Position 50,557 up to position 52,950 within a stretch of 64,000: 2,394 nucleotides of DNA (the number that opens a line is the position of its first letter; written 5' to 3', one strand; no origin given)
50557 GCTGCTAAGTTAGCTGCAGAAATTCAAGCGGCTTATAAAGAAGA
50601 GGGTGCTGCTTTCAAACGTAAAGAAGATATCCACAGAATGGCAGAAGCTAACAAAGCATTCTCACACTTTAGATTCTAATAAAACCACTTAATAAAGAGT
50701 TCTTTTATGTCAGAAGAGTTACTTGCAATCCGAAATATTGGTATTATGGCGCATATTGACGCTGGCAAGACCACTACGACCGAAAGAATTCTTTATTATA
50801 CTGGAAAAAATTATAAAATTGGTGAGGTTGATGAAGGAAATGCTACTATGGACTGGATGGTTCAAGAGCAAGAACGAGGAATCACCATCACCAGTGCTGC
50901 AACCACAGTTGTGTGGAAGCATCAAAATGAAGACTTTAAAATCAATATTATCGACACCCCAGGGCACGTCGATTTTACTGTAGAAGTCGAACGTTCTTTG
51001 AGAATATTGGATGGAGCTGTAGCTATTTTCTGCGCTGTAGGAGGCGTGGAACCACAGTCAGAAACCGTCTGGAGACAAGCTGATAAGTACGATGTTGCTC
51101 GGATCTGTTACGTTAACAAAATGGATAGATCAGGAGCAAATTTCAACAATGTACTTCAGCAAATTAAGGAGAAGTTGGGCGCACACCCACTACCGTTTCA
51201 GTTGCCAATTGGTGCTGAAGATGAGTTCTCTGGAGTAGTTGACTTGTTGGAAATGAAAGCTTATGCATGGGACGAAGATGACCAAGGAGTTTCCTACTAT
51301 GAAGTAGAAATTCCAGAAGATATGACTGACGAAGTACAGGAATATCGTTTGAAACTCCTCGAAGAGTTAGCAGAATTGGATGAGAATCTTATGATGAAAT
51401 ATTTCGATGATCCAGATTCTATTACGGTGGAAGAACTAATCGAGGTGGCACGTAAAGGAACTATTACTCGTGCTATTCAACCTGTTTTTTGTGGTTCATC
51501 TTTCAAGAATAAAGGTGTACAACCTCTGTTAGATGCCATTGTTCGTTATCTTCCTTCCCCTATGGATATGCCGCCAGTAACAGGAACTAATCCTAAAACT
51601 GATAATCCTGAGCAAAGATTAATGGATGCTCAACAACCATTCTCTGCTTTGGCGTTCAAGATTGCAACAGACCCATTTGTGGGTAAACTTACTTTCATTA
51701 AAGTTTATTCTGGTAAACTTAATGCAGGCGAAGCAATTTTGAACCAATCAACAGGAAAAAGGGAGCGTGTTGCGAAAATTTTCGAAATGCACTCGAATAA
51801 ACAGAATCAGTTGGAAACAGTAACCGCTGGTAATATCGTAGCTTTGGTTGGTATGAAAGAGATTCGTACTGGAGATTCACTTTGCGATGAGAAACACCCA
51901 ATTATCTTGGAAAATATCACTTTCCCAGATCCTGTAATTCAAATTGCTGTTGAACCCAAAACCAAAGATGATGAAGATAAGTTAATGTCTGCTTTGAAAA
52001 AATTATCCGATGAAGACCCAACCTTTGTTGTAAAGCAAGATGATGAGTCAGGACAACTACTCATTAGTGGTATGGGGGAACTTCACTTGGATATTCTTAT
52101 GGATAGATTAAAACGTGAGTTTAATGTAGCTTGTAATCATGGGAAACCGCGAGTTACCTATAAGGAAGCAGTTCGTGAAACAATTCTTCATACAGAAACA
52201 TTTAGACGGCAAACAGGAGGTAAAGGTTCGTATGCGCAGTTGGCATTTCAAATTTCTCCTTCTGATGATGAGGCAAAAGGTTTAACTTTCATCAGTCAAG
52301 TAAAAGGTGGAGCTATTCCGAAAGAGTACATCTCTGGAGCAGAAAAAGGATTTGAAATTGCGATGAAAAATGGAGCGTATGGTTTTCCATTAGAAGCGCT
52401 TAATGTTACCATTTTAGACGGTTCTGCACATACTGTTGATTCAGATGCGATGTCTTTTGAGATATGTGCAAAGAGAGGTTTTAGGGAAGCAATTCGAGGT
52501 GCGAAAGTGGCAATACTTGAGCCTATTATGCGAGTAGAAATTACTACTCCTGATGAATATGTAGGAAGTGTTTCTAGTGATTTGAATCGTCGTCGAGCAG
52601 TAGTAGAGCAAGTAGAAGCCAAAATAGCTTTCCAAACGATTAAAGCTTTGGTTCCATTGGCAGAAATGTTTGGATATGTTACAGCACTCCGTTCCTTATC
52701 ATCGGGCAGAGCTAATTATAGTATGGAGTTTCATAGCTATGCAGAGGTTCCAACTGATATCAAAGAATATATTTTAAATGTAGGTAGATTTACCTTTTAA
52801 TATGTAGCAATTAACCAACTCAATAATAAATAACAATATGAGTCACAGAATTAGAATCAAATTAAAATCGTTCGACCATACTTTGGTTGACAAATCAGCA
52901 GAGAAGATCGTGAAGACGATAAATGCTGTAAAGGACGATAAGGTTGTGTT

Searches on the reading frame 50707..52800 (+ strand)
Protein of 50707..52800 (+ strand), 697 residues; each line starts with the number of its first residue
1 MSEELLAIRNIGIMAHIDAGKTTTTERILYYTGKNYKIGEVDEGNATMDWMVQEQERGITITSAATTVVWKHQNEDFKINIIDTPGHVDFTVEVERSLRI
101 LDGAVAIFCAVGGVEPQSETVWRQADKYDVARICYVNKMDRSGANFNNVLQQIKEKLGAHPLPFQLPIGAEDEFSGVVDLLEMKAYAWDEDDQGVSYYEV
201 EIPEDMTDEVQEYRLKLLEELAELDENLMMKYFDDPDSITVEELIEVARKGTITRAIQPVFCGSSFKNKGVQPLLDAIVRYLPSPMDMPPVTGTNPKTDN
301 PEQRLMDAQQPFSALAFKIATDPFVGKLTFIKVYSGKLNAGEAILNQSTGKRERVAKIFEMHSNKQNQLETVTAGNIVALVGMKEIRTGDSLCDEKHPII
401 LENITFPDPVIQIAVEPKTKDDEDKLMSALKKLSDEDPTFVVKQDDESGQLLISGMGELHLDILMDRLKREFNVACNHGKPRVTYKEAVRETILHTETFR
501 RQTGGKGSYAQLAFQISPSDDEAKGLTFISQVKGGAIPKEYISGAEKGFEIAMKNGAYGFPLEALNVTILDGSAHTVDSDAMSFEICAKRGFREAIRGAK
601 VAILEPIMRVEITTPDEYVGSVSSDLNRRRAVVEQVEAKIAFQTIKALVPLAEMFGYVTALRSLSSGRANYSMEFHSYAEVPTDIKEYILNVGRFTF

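Call 68: search_protein_families(library=ncbifam, proteins=[window:50707-52800:+], max_evalue=0.00001)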
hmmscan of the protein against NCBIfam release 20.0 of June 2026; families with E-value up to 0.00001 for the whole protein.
window:50707-52800:+ (697 aa): 27 families (the best 25 are shown)
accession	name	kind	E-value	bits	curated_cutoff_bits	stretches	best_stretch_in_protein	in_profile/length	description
TIGR00484.1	EF-G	equivalog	1.4e-291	968.7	659.4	1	5-690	7-686/691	elongation factor G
NF009381.0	PRK12740.1-5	subfamily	4.4e-222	739.3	583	1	5-690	6-682/692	elongation factor G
NF009891.0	PRK13351.1-1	equivalog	6.4e-148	494.3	597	1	7-690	8-674/681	elongation factor G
NF058620.1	EFG2_Bacteroid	exception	1.6e-144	483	1000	2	8-522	9-511/717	elongation factor G2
NF009379.0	PRK12740.1-3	equivalog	4.9e-137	458.3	513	1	7-691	7-668/674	elongation factor G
NF009377.1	PRK12740.1-1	equivalog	1.5e-134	450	890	1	6-686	11-695/700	elongation factor G-like protein EF-G2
NF012153.1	tet_protect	equivalog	3.5e-116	388.9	775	2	214-678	175-614/614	tetracycline resistance ribosomal protection protein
TIGR00490.1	aEF-2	equivalog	6.2e-95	318.8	738.45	3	7-156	18-165/720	elongation factor EF-2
NF000120.3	47473_otr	exception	1.1e-84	285.2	900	1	10-654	4-589/608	tetracycline resistance ribosomal protection protein Otr(A)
NF033148.1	tet_protect_M_W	exception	1.6e-72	244.8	1100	2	7-159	2-150/639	TetM/TetW/TetO/TetS family tetracycline resistance ribosomal protection protein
NF001964.0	PRK00741.1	equivalog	1.6e-68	231.4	473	1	4-481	8-465/529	peptide chain release factor 3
NF009892.0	PRK13351.1-3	equivalog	3.9e-65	220.5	640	1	8-671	3-607/623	elongation factor G-like protein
NF012154.0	tet_protect_Q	exception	1.4e-64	218.5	1425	2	7-162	2-153/638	tetracycline resistance ribosomal protection protein Tet(Q)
TIGR01394.1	TypA_BipA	equivalog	1.4e-64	218.3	757.3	3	8-155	1-142/594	translational GTPase TypA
TIGR01393.1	lepA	equivalog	3.7e-61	207.2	533.9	2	8-160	3-153/595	translation elongation factor 4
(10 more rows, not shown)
